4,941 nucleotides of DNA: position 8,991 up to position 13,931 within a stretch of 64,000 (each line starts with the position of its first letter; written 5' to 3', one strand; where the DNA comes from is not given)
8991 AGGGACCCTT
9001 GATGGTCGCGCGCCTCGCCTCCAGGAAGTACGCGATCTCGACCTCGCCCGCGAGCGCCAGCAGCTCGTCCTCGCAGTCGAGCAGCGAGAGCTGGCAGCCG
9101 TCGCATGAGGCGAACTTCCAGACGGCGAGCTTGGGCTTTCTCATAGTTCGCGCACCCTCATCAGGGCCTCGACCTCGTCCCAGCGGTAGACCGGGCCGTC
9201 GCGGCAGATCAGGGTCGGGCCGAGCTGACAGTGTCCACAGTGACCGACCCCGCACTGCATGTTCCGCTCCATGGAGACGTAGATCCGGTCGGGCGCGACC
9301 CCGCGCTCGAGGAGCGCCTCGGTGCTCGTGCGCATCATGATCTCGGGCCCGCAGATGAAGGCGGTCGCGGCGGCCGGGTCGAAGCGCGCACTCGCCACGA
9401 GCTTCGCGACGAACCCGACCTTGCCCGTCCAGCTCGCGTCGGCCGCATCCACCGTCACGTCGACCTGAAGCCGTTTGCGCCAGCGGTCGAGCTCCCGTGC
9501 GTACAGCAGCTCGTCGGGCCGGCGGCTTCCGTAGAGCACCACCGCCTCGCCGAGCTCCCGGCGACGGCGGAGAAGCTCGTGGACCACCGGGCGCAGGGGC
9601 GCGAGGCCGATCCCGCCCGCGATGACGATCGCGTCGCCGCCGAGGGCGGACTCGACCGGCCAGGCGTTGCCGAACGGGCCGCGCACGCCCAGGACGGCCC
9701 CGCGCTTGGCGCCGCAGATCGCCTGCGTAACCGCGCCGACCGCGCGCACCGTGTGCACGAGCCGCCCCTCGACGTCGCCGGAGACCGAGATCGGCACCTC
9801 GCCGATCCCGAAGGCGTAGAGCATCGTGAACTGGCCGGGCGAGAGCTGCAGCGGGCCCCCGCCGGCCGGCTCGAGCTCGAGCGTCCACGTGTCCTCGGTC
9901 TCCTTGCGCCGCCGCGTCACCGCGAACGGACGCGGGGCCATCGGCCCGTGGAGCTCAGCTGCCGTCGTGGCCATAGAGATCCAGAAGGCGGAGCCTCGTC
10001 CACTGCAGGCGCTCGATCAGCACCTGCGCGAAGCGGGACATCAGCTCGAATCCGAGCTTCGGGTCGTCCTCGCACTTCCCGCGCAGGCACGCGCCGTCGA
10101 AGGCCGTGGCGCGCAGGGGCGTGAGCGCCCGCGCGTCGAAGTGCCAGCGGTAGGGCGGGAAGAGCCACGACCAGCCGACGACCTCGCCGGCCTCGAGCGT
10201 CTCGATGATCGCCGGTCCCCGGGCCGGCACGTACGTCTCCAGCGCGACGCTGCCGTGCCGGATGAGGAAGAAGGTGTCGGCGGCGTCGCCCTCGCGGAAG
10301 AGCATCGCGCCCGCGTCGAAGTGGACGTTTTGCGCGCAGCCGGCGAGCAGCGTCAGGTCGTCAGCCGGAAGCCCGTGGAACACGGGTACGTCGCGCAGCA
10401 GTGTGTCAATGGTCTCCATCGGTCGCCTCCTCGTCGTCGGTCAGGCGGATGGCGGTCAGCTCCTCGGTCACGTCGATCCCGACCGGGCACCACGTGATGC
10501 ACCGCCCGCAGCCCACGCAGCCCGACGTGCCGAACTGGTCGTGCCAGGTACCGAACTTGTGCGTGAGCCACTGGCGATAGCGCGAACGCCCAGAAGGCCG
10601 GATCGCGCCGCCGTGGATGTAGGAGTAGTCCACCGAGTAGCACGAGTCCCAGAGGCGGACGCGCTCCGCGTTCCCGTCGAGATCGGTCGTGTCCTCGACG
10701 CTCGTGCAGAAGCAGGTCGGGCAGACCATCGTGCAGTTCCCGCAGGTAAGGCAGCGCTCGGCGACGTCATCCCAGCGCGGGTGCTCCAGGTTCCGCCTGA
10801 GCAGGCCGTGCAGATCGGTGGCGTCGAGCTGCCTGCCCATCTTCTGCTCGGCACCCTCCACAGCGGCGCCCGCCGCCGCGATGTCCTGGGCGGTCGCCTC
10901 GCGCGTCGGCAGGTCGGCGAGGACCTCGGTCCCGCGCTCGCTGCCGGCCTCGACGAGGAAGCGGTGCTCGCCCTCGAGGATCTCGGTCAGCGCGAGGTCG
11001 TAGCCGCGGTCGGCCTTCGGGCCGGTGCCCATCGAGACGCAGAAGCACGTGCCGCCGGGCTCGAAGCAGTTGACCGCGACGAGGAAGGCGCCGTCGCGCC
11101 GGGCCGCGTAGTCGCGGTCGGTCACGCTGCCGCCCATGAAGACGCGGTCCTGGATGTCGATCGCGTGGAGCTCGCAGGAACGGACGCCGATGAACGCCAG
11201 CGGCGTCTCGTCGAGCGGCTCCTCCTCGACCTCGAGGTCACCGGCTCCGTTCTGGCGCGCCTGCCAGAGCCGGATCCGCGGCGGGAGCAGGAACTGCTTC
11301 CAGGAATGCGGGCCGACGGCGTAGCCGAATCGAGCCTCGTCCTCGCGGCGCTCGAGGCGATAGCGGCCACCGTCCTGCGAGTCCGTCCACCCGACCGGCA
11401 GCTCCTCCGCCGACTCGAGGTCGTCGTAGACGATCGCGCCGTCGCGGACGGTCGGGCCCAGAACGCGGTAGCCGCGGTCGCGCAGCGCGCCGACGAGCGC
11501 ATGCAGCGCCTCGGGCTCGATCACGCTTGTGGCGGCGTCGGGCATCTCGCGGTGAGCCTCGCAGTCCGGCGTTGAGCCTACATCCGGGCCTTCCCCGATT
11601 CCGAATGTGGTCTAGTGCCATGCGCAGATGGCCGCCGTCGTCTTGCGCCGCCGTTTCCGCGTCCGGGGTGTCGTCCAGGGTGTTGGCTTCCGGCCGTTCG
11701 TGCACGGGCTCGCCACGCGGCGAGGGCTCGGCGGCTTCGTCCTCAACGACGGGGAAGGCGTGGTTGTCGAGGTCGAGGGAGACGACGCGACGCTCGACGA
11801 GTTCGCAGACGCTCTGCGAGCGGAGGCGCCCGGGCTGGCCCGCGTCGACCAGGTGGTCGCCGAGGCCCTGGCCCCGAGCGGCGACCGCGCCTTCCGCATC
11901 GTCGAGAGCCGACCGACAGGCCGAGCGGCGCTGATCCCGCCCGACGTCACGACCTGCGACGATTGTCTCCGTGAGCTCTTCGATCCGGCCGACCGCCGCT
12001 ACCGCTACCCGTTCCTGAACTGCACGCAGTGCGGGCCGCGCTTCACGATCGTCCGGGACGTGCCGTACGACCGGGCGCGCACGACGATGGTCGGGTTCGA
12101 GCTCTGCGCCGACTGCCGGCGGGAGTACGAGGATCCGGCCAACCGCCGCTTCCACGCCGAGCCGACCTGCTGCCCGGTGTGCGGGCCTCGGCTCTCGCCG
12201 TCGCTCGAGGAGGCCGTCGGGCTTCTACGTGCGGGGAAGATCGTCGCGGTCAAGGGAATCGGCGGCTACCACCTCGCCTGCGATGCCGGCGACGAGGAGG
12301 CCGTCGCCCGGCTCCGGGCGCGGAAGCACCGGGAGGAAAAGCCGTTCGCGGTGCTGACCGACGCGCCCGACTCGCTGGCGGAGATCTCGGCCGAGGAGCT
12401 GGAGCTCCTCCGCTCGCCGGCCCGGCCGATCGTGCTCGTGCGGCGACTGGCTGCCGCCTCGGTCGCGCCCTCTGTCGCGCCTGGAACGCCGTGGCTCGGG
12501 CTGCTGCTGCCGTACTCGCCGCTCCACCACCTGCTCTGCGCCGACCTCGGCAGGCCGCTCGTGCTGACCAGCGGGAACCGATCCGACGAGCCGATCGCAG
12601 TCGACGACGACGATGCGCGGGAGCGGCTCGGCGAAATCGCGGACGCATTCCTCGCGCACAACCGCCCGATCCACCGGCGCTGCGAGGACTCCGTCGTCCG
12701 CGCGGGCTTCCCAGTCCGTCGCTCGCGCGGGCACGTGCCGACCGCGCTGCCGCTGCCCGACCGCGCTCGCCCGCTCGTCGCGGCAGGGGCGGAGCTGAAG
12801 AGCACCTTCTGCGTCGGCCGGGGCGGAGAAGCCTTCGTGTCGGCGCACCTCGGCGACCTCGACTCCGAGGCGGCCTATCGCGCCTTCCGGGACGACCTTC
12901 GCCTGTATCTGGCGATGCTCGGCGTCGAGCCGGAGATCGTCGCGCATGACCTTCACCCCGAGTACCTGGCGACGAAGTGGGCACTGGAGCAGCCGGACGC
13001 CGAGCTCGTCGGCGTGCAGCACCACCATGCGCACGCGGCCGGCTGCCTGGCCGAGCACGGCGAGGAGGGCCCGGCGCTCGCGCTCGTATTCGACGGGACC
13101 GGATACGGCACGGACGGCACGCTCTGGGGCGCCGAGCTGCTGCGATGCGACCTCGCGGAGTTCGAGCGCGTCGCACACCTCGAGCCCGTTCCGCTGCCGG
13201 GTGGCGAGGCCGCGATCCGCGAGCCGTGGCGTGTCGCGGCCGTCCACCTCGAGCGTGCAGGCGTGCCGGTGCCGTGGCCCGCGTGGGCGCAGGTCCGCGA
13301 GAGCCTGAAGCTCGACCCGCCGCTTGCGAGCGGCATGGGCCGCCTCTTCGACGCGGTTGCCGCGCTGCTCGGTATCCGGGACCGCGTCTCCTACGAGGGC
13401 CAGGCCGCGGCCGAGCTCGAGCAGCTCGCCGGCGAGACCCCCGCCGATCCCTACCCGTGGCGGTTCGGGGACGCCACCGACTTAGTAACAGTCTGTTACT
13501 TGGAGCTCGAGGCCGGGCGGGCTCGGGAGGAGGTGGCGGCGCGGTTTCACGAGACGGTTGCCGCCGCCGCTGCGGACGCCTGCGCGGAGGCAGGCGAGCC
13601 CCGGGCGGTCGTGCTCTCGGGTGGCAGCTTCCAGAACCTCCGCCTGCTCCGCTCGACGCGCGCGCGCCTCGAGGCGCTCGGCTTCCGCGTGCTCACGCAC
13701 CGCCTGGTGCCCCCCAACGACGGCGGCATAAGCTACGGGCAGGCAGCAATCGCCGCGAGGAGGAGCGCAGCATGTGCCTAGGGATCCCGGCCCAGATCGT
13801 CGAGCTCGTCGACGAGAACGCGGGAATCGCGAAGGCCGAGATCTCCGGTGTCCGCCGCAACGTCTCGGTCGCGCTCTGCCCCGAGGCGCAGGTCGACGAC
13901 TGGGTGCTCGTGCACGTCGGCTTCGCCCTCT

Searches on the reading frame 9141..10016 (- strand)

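Call 66: search_protein_families(library=pfam, proteins=[window:9141-10016:-], max_evalue=0.00001)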
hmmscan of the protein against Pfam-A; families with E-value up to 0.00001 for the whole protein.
window:9141-10016:- (291 aa): 2 families
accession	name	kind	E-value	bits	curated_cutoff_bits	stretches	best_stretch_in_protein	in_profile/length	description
PF00175.26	NAD_binding_1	-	9.5e-16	58.9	22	1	132-230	2-106/109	Oxidoreductase NAD-binding domain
PF10418.14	DHODB_Fe-S_bind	-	1.1e-08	35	23.9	1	250-282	1-40/41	Iron-sulfur cluster binding domain of dihydroorotate dehydrogenase B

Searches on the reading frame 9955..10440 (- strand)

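Call 66: search_protein_families(library=pfam, proteins=[window:9955-10440:-], max_evalue=0.00001)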
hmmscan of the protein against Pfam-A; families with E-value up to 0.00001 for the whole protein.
window:9955-10440:- (161 aa): 1 family
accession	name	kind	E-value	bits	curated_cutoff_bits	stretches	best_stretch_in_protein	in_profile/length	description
PF00027.35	cNMP_binding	-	1.6e-13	50.8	27.5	1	39-124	2-87/89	Cyclic nucleotide-binding domain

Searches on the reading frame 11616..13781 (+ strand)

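Call 66: search_protein_families(library=pfam, proteins=[window:11616-13781:+], max_evalue=0.00001)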
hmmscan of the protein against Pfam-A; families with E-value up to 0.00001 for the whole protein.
window:11616-13781:+ (721 aa): 5 families
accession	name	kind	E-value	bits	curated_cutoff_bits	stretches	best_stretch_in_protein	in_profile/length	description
PF22521.2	HypF_C_2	-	7.6e-69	232.6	27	1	490-709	2-241/241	Carbamoyltransferase, Kae1-like Domain, second subdomain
PF01300.24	Sua5_yciO_yrdC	-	1.9e-44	151.7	25.1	1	203-363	2-167/178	Telomere recombination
PF07503.17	zf-HYPF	-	4.9e-33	113.1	23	2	113-146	1-34/34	HypF finger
PF17788.7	HypF_C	-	6.9e-31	107.3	23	1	384-480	3-99/99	HypF Kae1-like domain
PF00708.24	Acylphosphatase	-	2.3e-19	69.9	22.5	1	13-95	2-85/85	Acylphosphatase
